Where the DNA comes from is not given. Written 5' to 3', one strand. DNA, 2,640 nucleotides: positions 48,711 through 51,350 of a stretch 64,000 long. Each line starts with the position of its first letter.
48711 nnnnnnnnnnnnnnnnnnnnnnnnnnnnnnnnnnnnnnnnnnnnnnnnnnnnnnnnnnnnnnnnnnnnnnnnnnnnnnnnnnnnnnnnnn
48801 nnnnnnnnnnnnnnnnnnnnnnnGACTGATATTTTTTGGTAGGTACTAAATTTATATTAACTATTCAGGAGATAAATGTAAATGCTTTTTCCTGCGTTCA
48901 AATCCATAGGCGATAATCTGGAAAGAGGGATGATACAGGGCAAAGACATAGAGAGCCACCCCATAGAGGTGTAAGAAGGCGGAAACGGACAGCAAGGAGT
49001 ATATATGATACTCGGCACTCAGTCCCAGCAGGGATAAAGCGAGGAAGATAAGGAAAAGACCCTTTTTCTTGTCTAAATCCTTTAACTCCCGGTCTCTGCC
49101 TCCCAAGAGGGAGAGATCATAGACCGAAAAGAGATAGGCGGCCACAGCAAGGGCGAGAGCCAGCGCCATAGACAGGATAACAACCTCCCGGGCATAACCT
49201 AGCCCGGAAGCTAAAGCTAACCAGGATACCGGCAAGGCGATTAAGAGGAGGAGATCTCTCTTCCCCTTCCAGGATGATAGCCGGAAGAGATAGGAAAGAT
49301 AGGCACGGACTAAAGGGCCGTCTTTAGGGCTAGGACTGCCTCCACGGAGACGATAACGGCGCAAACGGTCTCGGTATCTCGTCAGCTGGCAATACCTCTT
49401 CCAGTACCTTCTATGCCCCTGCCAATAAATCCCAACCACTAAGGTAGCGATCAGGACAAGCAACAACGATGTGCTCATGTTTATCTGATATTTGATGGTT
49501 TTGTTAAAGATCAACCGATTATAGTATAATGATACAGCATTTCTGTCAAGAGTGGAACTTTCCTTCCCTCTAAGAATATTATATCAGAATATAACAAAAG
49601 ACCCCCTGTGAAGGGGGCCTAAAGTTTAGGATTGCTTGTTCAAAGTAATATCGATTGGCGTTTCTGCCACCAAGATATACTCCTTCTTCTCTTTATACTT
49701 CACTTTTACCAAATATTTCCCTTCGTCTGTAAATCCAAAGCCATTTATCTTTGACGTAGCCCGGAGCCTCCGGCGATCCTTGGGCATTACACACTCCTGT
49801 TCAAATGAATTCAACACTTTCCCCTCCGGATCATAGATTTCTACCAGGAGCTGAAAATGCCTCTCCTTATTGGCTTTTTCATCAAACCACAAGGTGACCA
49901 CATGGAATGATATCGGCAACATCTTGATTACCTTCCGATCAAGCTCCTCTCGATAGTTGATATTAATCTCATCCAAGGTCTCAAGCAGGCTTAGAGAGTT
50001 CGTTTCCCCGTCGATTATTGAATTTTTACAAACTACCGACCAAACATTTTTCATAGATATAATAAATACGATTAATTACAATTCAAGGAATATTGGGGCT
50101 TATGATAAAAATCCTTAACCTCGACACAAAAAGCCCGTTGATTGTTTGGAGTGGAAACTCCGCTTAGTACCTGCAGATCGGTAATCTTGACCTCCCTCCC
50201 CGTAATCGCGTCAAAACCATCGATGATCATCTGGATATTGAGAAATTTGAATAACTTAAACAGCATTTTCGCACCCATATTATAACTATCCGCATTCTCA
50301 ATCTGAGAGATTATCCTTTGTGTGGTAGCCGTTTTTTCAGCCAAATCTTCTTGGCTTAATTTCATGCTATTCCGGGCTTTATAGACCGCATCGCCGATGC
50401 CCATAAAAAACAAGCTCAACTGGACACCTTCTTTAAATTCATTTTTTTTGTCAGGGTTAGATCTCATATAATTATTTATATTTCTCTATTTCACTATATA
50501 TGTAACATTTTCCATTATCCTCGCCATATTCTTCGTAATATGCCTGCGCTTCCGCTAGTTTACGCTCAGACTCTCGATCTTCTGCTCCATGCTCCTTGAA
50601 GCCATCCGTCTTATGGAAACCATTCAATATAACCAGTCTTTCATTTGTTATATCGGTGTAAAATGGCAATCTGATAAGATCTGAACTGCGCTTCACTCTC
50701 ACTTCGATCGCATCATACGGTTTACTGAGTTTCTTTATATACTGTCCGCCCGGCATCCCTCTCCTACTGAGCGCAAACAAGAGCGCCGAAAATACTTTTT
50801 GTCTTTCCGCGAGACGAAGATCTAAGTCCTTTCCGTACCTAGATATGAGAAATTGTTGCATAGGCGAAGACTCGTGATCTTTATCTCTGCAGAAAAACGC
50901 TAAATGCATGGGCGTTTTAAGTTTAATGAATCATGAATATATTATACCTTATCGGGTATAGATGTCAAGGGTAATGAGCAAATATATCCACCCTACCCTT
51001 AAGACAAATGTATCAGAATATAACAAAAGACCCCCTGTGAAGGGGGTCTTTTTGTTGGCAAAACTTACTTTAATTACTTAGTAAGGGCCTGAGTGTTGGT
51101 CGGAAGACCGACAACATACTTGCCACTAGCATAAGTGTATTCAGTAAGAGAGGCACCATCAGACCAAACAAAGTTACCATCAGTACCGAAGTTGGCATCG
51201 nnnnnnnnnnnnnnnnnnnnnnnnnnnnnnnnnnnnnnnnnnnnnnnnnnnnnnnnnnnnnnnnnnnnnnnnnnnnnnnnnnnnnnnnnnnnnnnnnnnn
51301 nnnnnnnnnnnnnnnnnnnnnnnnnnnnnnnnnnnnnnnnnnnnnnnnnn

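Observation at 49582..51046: HigB/Gp49-like toxin, XRE antitoxin and an orphan third gene, bracketed by a perfect 36-nt direct repeat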

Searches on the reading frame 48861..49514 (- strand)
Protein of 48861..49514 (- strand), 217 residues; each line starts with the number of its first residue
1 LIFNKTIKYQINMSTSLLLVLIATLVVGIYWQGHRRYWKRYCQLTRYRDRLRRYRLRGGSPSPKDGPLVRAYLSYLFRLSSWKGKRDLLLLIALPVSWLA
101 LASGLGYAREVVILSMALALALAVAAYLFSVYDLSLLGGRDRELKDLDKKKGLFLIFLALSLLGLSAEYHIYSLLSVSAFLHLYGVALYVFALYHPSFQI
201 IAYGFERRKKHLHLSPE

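Call 4: search_protein_families(library=pfam, proteins=[window:48861-49514:-], max_evalue=1)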
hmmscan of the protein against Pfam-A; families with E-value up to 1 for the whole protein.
window:48861-49514:- (217 aa): 1 family
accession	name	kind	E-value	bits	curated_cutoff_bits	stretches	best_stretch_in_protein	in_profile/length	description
PF16192.10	PMT_4TMC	-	0.071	13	32.4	1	95-198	29-141/202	C-terminal four TMM region of protein-O-mannosyltransferase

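Call 56: find_related_loci(query=window:48861-49478:-, collection=metagenome_contigs, flank=8000)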
Query window:48861-49478:- (205 aa) in metagenome_contigs; peptide patterns used: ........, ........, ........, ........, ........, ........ (x = any residue, [..] = any of these).
600 stretches matched a pattern, but none encodes a relative of the query by tblastn (E <= 1e-3).

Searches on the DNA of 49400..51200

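Call 94: search_rna_families(source=window, start=49400, end=51200, threshold=evalue, max_evalue=1)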
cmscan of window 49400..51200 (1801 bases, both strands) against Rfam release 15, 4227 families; matches with E-value up to 1: 10.
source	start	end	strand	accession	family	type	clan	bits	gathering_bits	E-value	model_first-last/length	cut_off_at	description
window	50982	51056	+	RF02075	STnc230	Gene; sRNA;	-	37.7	50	0.0017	1-83/83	no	Enterobacterial sRNA STnc230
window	51021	51079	-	RF01859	Phe_leader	Cis-reg; leader;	-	28.8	55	0.03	1-125/125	no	Phenylalanine leader peptide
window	51015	51055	+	RF00106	RNAI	Gene; antisense;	-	28.1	47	0.011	1-102/102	no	RNAI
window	51000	51056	+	RF01859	Phe_leader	Cis-reg; leader;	-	26.2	55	0.12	1-125/125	no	Phenylalanine leader peptide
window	51017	51137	-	RF01772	rnk_pseudo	Cis-reg; leader;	-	26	55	0.095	1-108/108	no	Pseudomonas rnk leader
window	50937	51055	+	RF04184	BTnc060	Gene; sRNA;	-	25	228.9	0.31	1-213/213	no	Bacteroides sRNA BTnc060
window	51022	51099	-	RF02075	STnc230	Gene; sRNA;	-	24.9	50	0.75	1-83/83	no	Enterobacterial sRNA STnc230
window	51023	51120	-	RF00106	RNAI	Gene; antisense;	-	22.9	47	0.18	1-102/102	no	RNAI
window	50915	51071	-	RF02842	RefA1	Gene; sRNA;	-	19.3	94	0.25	1-222/222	no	Enterococcus sRNA A1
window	50327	50370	+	RF00645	MIR169_2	Gene; miRNA;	CL00098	17.7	50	0.3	1-118/118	no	MIR169_2 microRNA precursor family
